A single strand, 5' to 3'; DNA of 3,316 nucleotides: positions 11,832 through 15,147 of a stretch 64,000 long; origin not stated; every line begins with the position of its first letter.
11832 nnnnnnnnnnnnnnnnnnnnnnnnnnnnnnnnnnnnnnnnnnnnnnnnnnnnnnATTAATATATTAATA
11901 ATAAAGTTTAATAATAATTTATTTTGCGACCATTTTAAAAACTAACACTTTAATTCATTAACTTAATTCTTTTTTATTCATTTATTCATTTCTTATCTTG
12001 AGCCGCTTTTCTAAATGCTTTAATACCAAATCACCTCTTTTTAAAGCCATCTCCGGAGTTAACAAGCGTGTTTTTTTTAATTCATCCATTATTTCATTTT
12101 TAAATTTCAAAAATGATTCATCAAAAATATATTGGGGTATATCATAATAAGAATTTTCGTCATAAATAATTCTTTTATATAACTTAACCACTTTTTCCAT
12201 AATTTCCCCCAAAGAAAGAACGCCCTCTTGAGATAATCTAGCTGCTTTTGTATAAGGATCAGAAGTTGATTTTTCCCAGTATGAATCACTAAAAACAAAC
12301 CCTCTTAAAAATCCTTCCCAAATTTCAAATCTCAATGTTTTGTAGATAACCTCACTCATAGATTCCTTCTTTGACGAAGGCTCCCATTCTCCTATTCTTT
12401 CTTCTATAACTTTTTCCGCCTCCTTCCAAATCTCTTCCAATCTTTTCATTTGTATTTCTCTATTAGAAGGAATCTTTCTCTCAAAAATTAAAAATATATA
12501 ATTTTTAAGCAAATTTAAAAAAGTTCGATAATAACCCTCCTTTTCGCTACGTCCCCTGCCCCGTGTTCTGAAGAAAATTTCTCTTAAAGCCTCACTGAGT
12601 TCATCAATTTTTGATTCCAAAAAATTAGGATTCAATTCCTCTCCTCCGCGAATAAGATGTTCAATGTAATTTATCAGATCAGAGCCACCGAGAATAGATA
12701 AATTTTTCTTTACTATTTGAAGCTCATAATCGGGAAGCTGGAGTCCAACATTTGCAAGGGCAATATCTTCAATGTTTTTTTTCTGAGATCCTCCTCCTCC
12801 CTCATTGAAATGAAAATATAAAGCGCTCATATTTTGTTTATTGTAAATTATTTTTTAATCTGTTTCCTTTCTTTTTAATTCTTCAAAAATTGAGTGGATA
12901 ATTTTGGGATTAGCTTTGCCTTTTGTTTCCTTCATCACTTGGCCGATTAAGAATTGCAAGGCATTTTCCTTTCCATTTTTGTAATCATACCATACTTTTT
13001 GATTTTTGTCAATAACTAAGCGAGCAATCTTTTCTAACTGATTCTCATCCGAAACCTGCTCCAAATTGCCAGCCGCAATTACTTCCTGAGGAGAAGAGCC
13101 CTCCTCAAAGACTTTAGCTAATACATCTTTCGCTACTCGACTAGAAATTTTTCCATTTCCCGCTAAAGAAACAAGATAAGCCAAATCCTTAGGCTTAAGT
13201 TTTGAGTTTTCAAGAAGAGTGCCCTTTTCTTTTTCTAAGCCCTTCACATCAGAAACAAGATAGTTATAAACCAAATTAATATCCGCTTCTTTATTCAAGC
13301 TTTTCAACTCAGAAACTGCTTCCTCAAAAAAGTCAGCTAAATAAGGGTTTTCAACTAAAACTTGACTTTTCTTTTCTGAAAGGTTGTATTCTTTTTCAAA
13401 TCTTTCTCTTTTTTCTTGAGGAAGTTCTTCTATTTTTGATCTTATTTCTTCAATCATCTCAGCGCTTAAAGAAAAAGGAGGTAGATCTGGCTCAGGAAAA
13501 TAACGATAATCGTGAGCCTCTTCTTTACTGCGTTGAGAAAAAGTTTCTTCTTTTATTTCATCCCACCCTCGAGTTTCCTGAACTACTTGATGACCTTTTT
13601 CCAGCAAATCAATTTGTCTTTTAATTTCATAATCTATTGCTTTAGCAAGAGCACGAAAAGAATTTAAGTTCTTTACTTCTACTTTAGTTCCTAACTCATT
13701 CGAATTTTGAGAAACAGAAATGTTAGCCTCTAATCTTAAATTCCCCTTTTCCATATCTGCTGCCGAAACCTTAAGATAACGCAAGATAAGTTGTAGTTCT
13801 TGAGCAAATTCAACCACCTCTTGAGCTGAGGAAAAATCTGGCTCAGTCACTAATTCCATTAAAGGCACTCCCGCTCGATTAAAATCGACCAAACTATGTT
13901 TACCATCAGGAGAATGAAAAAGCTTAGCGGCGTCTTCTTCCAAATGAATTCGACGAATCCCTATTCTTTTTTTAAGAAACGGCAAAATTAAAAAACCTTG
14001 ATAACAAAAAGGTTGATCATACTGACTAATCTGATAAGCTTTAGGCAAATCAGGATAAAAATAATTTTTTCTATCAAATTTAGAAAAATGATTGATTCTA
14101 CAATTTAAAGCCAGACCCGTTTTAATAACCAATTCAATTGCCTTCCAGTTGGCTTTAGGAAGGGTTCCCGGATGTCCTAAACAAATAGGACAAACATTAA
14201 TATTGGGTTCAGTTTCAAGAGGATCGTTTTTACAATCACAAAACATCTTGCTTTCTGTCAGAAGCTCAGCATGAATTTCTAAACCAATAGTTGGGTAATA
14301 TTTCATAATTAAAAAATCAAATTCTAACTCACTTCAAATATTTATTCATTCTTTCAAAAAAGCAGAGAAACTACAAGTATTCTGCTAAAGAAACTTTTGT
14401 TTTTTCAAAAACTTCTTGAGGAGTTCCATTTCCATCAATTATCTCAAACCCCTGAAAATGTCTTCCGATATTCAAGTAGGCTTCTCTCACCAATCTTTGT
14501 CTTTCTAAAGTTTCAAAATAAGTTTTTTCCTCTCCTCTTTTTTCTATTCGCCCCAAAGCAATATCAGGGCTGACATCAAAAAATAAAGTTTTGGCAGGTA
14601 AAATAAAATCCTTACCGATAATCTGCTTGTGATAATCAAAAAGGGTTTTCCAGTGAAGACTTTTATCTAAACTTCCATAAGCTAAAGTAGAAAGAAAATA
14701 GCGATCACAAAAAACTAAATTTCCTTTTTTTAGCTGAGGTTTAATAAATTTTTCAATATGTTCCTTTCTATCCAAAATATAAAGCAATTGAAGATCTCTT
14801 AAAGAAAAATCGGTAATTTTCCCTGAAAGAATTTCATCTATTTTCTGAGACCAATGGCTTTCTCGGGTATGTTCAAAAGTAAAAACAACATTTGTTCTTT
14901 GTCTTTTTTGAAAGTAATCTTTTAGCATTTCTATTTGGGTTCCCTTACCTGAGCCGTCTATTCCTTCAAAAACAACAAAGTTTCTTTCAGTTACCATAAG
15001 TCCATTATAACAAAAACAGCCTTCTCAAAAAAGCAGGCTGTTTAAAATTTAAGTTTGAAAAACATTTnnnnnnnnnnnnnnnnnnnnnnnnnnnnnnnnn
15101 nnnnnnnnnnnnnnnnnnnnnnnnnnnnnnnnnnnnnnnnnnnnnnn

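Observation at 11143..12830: Three-gene cassette of unannotatable proteins between miaA and gatB, with a 16-bp AT palindrome at one start codon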

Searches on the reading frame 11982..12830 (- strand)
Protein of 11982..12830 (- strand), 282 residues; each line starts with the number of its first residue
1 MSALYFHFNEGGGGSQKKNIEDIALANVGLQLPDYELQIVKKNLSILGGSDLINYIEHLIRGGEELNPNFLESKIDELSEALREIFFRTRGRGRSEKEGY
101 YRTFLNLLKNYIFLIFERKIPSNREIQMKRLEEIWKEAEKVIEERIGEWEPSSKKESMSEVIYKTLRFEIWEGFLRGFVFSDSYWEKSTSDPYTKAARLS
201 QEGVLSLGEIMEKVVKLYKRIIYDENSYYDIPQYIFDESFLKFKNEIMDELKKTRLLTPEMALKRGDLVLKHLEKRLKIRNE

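Call 3: search_protein_families(library=pfam, proteins=[window:11982-12830:-], max_evalue=1)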
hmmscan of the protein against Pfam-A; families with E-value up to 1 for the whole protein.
window:11982-12830:- (282 aa): 1 family
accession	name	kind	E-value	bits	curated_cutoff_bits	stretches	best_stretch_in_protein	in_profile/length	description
PF10975.14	DUF2802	-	0.13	12.9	33.5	1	188-213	28-52/68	Protein of unknown function (DUF2802)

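Call 4: search_protein_families(library=ncbifam, proteins=[window:11982-12830:-], max_evalue=1)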
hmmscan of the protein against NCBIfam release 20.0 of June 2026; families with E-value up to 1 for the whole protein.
window:11982-12830:- (282 aa): 0 families

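Call 6: find_homologous_proteins(query=window:11982-12830:-, max_evalue=0.001)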
Query window:11982-12830:- (282 aa): 2 proteins with E <= 0.001 among 1517 candidates.
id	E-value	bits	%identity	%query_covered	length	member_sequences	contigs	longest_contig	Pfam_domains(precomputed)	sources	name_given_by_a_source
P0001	1.5e-179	613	100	100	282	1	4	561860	-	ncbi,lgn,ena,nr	ncbi:MAG: hypothetical protein KatS3mg098_474 [Candidatus Parcubacteria bacterium]|nr:hypothetical p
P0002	5.5e-153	526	85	100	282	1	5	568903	-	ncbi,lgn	-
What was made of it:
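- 11982..12830 (-): g282: 282-aa orphan protein (NCBI KatS3mg098_474). Predicted all-alpha with about 13 helices, pI 6.1, rich in aromatic residues, no predicted signal peptide or TM segment. 100% match to P0001, with only one other cluster at 85% identity (call 6).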

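Call 7: search_protein_families(library=phrogs, proteins=[window:11982-12830:-], max_evalue=1)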
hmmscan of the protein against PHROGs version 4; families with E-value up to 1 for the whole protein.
window:11982-12830:- (282 aa): 1 family
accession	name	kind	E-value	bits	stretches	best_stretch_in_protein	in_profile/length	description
phrog_34840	-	unknown function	0.05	14.9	1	209-255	29-72/83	-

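Call 8: search_protein_families(library=padloc, proteins=[window:11982-12830:-], max_evalue=1)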
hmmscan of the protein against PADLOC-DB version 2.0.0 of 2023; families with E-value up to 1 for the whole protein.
window:11982-12830:- (282 aa): 0 families

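Call 9: find_encoding_contigs(protein=P0002, flank=10000, max_places=6)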
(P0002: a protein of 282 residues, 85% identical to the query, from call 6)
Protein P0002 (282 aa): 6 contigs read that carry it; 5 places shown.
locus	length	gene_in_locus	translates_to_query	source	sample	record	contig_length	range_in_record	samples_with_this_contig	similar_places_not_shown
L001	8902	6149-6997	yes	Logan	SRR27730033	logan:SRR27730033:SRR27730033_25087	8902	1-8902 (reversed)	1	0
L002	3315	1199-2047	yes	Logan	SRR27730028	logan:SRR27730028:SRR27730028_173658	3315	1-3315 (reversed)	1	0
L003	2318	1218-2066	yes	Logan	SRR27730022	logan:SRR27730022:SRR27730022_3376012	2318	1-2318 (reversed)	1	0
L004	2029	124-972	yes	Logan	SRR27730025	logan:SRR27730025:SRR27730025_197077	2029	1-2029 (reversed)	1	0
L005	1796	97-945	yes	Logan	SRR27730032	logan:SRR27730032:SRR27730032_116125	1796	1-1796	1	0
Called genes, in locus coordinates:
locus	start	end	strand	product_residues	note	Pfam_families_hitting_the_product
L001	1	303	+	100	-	?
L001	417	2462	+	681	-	PF02518:HATPase_c, PF00204:DNA_gyraseB, PF01751:Toprim, PF00986:DNA_gyraseB_C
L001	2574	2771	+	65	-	PF00584:SecE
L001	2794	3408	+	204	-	PF02357:NusG, PF00467:KOW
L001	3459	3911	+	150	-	PF03946:Ribosomal_L11_N, PF00298:Ribosomal_L11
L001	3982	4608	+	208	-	PF01712:dNK (weak), PF02223:Thymidylate_kin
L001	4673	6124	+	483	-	PF02934:GatB_N, PF02637:GatB_Yqey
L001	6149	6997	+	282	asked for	-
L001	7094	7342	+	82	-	-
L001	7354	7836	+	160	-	-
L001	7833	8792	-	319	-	PF01715:IPPT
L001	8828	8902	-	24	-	?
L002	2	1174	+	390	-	?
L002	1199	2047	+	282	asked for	-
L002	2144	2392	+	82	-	-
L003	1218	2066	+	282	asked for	-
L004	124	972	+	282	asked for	-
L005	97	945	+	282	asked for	-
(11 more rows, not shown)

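Call 31: predict_structure(alignment_id=A1)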
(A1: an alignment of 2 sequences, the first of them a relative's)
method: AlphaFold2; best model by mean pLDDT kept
length: 282 residues; sequences in the alignment: 2
mean_pLDDT: 42.3   pTM: 0.33
mean pLDDT of the five models: 42.3, 38.4, 37.4, 36.3, 34.7
residues with pLDDT >= 90: 0; 70-90: 0; 50-70: 90; < 50: 192
segments of 3 or more residues with pLDDT < 50: 1-69, 92-99, 119-125, 152-162, 173-211, 217-240, 250-266, 276-282
pLDDT, mean of each block of 10 residues (from residue 1): 24 25 29 33 33 34 39 52 51 48 53 51 47 56 56 45 51 45 31 33 40 49 38 39 51 42 49 45 34
secondary structure, 60 per line:
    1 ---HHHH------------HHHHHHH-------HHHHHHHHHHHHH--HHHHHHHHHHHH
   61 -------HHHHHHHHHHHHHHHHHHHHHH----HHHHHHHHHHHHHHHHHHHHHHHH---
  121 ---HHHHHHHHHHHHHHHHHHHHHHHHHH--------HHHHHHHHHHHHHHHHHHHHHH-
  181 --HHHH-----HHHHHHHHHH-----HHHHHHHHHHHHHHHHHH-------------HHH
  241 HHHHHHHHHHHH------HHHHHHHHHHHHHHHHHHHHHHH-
elements in order: H4-7 H20-26 H34-46 H49-60 H68-89 H94-117 H124-149 H158-179 H183-186 H192-201 H207-224 H238-252 H259-281
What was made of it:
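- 11982..12830 (-): AF2 pLDDT 42, all-helical (call 31).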

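Call 38: find_related_loci(query=A1, collection=metagenome_contigs, flank=4000)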
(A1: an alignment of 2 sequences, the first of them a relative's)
Query A1 (282 aa) in metagenome_contigs; peptide patterns used: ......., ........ (x = any residue, [..] = any of these).
363 stretches matched a pattern; 1 encode a relative of the query (tblastn E <= 1e-3); 1 distinct loci.
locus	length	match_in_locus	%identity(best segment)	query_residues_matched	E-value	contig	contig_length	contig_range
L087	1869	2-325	100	175-282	6e-71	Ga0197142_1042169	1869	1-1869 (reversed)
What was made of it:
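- One JGI contig carries it (call 38).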

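Call 40: search_protein_representatives(alignment_id=A1)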
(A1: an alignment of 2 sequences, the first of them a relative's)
Query: 2 sequences, 282 profile positions. Proteins with E-value up to 0.001 (for the whole library): 1; up to 1e-10: 1; up to 1e-30: 1. The best 1 are listed.
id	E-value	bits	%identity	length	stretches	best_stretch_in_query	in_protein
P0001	6.5e-184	626.0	-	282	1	1-282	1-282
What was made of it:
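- Only the query itself appears among 1.84e9 representatives in exhaustive HMMER for g282 (call 40).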

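Call 44: search_solved_structures(query=window:11985-12830:-, max_evalue=10)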
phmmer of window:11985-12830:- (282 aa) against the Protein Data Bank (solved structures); distinct sequences matched with E-value up to 10: 1.
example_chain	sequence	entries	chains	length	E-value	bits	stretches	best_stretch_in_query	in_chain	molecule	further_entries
9irc_B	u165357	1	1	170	0.41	13.3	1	171-273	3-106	TLR adapter interacting with SLC15A4 on the lysosome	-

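Call 58: find_related_loci(query=window:11985-12830:-, collection=viral_contigs, flank=5000)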
Query window:11985-12830:- (282 aa) in viral_contigs; peptide patterns used: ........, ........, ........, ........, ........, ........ (x = any residue, [..] = any of these).
24 stretches matched a pattern, but none encodes a relative of the query by tblastn (E <= 1e-3).

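Call 60: search_dna_similar(query=window:11985-12830:-, collection=phages, mode=protein, max_evalue=1, max_rows=5)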
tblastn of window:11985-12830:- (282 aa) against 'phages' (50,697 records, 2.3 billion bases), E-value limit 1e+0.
Records with a match: 2; places in all: 2; records where one place covers at least 80% of the query: 0.
Best place of each record, by identity: <60% 2.
By first word of the organism name: Gordonia 2.
By host as written in the record: Gordonia terrae 3612 2.
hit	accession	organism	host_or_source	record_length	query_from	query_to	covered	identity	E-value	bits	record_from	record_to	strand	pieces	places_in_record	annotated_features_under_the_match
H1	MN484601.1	Gordonia phage Sixama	Gordonia terrae 3612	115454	84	214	46%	23.9%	3e-2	42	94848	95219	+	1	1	168: DNA helicase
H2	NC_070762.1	Gordonia phage Sixama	Gordonia terrae 3612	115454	84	214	46%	23.9%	3e-2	42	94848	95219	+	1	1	168: DNA helicase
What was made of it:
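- No significant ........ hit (E = 0.03 to a helicase, call 60).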

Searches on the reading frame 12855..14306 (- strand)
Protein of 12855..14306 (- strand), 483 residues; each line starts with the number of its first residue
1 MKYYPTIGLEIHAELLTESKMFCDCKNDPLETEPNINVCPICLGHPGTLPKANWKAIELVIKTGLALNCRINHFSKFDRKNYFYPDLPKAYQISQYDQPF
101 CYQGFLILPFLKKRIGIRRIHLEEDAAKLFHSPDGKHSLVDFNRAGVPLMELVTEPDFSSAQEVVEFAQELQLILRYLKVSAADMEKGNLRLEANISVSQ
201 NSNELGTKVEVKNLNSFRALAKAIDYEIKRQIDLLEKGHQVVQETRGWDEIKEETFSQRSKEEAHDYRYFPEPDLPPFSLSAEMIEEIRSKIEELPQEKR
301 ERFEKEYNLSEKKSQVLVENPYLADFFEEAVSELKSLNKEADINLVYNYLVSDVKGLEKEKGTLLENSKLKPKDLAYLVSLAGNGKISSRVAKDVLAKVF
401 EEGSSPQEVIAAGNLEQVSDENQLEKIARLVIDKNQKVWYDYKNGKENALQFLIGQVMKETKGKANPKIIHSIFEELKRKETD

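Call 24: find_related_loci(query=window:12855-14306:-, collection=genome_contigs, flank=6000)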
Query window:12855-14306:- (483 aa) in genome_contigs; peptide patterns used: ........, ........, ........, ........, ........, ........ (x = any residue, [..] = any of these).
149 stretches matched a pattern; 98 encode a relative of the query (tblastn E <= 1e-3); the best 80 are kept; 80 distinct loci.
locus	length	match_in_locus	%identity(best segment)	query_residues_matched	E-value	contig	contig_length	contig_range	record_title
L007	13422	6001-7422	72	3-477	0e+0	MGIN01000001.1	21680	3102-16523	MAG: Candidatus Wolfebacteria bacterium GWA1_42_9 gwa1_scaffold_1072, whole genome shotgun sequence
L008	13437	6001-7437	67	1-479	0e+0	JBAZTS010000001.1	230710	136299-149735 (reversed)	MAG: Candidatus Paceibacterota bacterium isolate SO_2017_GW1_209 NODE_420_length_230710_cov_6.382726_OW334_2017, whole g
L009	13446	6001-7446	56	3-476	2e-172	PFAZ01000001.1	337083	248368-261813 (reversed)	MAG: Candidatus Harrisonbacteria bacterium CG10_big_fil_rev_8_21_14_0_10_40_38 CG10_8_21_14_0.10_scaffold_4_c, whole gen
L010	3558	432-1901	54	2-482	1e-177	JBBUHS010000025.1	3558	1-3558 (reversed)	MAG: Patescibacteria group bacterium isolate H41-bin141_1 H41_bin141_1_000000000025, whole genome shotgun sequence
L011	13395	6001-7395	56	5-475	4e-169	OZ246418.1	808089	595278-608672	MAG: uncultured Candidatus Saccharibacteria bacterium isolate SRP292972_co1_37 genome assembly, chromosome: 1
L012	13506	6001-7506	52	2-476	2e-168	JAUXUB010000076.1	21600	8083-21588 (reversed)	MAG: bacterium isolate C13_metabat.bin.52 C13_k141_149471, whole genome shotgun sequence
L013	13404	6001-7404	56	3-474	3e-168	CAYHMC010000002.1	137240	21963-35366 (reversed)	MAG TPA_asm: uncultured Candidatus Saccharibacteria bacterium isolate ERP119705_co13_620 genome assembly, contig: NODE_1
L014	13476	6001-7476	52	2-477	4e-167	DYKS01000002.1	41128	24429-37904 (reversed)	MAG TPA_asm: Candidatus Elulimicrobium sp. isolate SulCav_AS07-7_35_57 SulCav_AS07_7_847_length_41128_cov_34_801743, who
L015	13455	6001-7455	53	1-468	1e-165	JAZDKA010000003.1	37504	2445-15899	MAG: Patescibacteria group bacterium isolate MEGAHIT-group-0.51 k141_9632341, whole genome shotgun sequence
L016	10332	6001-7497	52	1-474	4e-165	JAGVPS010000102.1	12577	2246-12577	MAG: Candidatus Paceibacterota bacterium isolate DeMMO3_58 c_000000060471, whole genome shotgun sequence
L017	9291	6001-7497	52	2-474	1e-164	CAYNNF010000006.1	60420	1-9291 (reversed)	MAG TPA_asm: uncultured Candidatus Saccharibacteria bacterium isolate SRP178699_co1_596 genome assembly, contig: NODE_41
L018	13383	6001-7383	54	2-476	2e-163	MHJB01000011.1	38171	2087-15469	MAG: Candidatus Colwellbacteria bacterium RIFCSPLOWO2_12_FULL_43_11 rifcsplowo2_12_scaffold_1782, whole genome shotgun s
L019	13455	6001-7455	53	1-473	6e-163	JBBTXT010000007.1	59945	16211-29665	MAG: Patescibacteria group bacterium isolate H51-bin081_1 H51_bin081_1_000000000007, whole genome shotgun sequence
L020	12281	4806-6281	51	2-476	7e-162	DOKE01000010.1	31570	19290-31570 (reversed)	MAG TPA_asm: Candidatus Moraniibacteriota bacterium isolate UBA9338 contig_1622, whole genome shotgun sequence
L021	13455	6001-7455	52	1-476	2e-161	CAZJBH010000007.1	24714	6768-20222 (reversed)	MAG TPA_asm: uncultured Candidatus Saccharibacteria bacterium isolate SRP332253_co2_128 genome assembly, contig: NODE_18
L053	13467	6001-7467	48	1-467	2e-144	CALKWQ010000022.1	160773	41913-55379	MAG TPA_asm: uncultured bacterium isolate SRR6007447_bin.26_CONCOCT_v1.1_MAG genome assembly, contig: ERZ724101.26, whol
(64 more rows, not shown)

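Call 42: search_protein_families(library=pfam, proteins=[L008:7458-7883:+, L007:7432-7842:+, L007:7876-8436:+, L019:7571-8803:+, L018:7444-7824:+, L053:7558-8181:-], max_evalue=0.01)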
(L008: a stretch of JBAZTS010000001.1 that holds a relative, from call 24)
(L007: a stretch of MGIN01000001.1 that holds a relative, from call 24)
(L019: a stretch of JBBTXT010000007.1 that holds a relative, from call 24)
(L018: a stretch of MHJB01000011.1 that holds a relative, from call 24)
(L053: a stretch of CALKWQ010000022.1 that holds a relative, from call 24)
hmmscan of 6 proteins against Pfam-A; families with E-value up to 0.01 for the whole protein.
L008:7458-7883:+ (141 aa): 1 family
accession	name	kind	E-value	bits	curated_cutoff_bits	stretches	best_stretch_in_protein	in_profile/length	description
PF22734.1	NNH2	-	0.0082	16.3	27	0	68-110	36-81/181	NACHT N-terminal Helical domain 2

L007:7432-7842:+ (136 aa): 3 families
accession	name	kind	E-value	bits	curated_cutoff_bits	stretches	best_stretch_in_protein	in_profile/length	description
PF10444.14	Nbl1_Borealin_N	-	0.00075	19.5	24.4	0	100-123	11-34/57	Nbl1 / Borealin N terminal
PF17261.7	DUF5327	-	0.0013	19.9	27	1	84-132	10-59/95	Family of unknown function (DUF5327)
PF19121.6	DUF5805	-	0.0023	18.7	28.5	1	63-92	18-47/67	Family of unknown function (DUF5805)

L007:7876-8436:+ (186 aa): 0 families

L019:7571-8803:+ (410 aa): 0 families

L018:7444-7824:+ (126 aa): 1 family
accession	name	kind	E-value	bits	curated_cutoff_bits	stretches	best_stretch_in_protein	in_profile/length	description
PF22091.2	DUF6941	-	1.9e-18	67.4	27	1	7-121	4-124/125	Family of unknown function (DUF6941)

L053:7558-8181:- (207 aa): 0 families

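Call 76: search_protein_families(library=pfam, proteins=[window:12855-14306:-], max_evalue=0.00001)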
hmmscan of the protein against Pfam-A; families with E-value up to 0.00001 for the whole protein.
window:12855-14306:- (483 aa): 2 families
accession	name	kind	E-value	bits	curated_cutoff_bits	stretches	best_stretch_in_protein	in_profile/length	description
PF02934.20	GatB_N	-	3.8e-115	384.3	23.4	1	6-286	2-277/277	GatB/GatE catalytic domain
PF02637.23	GatB_Yqey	-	1.7e-38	132.3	27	1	325-476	1-146/148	GatB domain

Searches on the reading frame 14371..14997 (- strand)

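Call 76: search_protein_families(library=pfam, proteins=[window:14371-14997:-], max_evalue=0.00001)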
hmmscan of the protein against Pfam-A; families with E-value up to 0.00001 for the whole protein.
window:14371-14997:- (208 aa): 1 family
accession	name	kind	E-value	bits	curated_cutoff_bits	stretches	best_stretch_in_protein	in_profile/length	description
PF02223.23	Thymidylate_kin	-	1.2e-37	129.8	27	1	10-198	1-183/185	Thymidylate kinase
